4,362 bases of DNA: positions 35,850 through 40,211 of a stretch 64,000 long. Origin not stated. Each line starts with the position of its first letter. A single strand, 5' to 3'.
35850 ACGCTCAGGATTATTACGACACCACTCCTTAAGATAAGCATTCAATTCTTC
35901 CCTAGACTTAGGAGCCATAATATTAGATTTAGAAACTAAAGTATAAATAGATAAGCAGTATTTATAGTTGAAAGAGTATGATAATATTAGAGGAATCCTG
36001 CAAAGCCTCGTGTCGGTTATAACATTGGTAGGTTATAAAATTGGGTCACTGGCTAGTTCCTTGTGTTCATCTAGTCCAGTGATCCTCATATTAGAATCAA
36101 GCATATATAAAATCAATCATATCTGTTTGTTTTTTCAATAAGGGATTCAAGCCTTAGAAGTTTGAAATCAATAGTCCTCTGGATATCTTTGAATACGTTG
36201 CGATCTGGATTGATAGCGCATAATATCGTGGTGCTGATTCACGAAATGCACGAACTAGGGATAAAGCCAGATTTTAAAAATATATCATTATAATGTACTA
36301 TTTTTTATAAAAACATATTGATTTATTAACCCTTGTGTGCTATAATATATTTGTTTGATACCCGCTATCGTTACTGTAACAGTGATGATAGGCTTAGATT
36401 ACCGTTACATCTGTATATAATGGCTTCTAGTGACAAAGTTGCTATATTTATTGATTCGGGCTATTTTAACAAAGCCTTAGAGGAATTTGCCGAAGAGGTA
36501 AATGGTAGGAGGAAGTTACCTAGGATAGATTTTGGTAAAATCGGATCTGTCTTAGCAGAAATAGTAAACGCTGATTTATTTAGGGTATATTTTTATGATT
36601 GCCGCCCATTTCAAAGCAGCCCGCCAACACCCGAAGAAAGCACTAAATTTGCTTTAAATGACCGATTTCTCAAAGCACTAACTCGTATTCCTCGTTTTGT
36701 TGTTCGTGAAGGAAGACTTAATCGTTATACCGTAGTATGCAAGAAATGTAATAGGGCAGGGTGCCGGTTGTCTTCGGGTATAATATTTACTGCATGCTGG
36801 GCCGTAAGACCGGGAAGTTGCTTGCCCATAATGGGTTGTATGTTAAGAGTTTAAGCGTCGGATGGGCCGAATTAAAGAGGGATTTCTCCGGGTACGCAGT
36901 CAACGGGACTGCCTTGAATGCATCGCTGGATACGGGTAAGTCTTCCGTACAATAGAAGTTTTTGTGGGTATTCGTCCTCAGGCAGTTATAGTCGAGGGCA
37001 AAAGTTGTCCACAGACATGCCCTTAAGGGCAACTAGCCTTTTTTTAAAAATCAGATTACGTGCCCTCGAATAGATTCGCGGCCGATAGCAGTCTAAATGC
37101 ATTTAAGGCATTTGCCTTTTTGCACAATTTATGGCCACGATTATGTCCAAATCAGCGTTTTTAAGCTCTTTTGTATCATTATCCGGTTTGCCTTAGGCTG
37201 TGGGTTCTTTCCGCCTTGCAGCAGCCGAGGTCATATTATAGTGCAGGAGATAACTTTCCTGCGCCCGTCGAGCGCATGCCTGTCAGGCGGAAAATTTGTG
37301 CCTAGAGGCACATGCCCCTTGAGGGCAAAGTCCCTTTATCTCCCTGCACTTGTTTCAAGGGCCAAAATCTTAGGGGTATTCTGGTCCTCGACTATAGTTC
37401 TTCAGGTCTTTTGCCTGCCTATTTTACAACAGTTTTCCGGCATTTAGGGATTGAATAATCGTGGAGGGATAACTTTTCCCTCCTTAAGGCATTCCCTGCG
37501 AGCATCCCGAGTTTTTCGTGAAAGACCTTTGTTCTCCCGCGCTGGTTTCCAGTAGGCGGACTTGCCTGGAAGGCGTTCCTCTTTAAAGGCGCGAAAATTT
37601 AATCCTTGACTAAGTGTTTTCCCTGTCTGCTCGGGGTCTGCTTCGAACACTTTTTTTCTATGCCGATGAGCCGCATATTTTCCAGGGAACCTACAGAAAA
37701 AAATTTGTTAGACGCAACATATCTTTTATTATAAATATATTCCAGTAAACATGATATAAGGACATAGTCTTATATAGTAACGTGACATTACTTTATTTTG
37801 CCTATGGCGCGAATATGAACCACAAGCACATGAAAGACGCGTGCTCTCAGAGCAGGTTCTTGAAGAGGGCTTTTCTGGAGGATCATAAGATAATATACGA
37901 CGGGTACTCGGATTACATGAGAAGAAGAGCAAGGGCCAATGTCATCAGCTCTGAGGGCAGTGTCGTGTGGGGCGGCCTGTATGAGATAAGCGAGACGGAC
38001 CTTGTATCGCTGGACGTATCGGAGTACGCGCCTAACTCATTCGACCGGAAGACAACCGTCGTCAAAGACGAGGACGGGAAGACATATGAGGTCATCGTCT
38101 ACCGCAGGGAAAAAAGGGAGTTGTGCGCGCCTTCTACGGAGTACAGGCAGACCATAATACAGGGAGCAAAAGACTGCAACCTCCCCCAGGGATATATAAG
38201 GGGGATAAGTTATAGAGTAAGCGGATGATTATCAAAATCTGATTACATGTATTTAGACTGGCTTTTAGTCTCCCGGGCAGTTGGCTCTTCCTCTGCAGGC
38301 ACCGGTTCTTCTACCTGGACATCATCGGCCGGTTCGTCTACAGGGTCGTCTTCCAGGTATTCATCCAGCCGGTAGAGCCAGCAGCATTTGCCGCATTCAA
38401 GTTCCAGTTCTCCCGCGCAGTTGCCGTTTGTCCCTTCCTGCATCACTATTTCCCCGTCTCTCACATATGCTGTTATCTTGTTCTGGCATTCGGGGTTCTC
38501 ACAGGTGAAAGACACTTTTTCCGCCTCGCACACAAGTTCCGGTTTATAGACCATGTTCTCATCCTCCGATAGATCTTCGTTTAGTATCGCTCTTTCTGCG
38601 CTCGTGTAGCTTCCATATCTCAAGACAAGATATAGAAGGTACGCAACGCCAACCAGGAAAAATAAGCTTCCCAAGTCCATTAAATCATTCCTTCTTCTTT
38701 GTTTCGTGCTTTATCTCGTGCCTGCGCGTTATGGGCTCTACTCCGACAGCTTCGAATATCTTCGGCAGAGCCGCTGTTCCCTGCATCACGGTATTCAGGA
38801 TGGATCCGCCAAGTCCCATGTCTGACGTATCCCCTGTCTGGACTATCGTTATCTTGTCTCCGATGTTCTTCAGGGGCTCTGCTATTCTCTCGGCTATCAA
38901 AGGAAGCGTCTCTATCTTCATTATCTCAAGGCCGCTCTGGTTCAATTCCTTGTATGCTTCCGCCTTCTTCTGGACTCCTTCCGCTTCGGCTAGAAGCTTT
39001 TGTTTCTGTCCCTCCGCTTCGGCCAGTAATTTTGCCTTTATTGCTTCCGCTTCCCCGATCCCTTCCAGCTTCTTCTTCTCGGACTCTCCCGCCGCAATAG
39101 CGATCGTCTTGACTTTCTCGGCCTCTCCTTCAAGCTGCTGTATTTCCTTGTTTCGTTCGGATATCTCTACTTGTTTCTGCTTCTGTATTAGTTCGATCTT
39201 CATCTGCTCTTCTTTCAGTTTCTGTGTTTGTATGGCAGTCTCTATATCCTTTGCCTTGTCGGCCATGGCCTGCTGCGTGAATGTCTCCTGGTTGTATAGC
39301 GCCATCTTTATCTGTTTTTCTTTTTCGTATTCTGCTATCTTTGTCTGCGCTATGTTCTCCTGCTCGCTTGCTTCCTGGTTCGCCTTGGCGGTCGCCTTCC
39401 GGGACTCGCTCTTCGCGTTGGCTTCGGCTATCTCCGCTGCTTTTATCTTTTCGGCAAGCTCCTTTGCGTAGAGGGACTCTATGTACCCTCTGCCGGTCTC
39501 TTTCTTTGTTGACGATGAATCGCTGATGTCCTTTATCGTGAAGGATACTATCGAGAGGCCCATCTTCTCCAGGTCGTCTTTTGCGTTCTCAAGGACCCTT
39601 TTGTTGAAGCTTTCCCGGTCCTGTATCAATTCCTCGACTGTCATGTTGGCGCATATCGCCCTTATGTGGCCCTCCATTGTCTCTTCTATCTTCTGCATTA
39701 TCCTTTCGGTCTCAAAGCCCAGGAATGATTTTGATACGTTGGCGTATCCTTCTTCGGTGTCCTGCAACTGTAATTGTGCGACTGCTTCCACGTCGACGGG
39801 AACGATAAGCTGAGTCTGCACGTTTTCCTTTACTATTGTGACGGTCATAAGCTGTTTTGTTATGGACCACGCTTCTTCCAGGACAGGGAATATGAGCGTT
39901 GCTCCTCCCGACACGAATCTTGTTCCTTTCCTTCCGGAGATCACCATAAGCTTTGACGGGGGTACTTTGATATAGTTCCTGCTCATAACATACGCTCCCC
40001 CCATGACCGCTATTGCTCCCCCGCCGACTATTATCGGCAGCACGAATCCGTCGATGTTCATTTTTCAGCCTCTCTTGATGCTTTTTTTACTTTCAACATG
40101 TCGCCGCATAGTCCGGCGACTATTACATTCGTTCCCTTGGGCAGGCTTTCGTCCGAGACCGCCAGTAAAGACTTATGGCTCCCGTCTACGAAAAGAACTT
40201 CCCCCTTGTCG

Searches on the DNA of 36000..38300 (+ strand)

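Call 3: search_rna_families(source=window, start=36000, end=38200, threshold=evalue, max_evalue=10, show_alignments=5)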
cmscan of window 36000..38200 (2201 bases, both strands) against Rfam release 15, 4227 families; matches with E-value up to 10: 1.
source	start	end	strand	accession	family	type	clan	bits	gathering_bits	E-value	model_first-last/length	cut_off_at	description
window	37698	37827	-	RF02350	psRNA6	Gene; sRNA;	-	10.1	60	8.7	140-280/333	no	Nitrosomonas sRNA psRNA6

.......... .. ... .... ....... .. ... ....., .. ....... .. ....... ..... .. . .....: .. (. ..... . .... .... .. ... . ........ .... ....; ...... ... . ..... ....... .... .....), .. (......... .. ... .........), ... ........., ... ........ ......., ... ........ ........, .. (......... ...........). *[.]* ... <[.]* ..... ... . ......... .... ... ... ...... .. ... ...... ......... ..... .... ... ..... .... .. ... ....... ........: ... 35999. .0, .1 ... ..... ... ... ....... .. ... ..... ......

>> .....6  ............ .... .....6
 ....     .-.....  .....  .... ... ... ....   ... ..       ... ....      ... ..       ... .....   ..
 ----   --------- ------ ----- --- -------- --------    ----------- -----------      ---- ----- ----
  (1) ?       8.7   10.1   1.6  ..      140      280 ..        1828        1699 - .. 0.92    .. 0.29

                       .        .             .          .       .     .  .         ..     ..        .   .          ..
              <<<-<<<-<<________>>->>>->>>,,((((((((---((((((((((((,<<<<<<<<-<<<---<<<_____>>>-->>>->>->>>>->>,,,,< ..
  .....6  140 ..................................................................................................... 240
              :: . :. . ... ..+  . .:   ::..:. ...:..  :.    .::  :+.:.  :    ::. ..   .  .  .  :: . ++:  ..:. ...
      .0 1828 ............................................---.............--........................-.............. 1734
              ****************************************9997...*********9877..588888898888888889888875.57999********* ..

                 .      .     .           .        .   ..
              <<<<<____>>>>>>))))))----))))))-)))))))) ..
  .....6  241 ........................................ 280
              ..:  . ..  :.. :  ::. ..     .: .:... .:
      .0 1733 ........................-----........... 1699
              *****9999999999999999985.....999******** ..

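Call 9: search_dna_similar(query=window:36300-38300:+, collection=phages, mode=distant)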
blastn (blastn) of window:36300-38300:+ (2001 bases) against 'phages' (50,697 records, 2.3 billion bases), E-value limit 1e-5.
No match.

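Call 21: search_rna_families(source=window, start=36745, end=37060, threshold=evalue, max_evalue=10, show_alignments=5)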
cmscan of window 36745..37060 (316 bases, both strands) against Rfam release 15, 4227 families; matches with E-value up to 10: 0.
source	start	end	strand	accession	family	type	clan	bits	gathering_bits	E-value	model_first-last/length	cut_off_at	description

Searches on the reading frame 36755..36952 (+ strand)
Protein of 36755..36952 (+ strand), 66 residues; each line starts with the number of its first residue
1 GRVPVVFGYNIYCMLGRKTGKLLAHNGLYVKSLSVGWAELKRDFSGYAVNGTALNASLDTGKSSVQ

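Call 48: search_protein_families(library=pfam, proteins=[window:36755-36952:+], max_evalue=0.1)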
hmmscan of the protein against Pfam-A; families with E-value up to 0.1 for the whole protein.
window:36755-36952:+ (66 aa): 0 families

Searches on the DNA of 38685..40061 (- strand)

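Call 70: search_rna_families(sources=[L017, L031, L014, L016], threshold=gathering)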
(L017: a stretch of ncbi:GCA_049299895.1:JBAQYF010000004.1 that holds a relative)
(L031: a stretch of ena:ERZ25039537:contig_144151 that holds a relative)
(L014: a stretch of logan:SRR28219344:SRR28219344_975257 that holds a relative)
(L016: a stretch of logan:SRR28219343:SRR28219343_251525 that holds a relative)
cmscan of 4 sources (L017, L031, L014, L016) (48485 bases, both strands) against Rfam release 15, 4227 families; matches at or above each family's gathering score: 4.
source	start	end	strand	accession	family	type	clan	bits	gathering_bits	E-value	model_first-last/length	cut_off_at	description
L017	11711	11846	+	RF00005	tRNA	Gene; tRNA;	CL00001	54.7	29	3.7e-09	1-71/71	no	tRNA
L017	11335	11407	-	RF00005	tRNA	Gene; tRNA;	CL00001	54.6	29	4.2e-09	1-71/71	no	tRNA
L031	11671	11808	+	RF00005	tRNA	Gene; tRNA;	CL00001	54.6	29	4.2e-09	1-71/71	no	tRNA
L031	11195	11266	-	RF00005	tRNA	Gene; tRNA;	CL00001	41.7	29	1.5e-05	1-71/71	no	tRNA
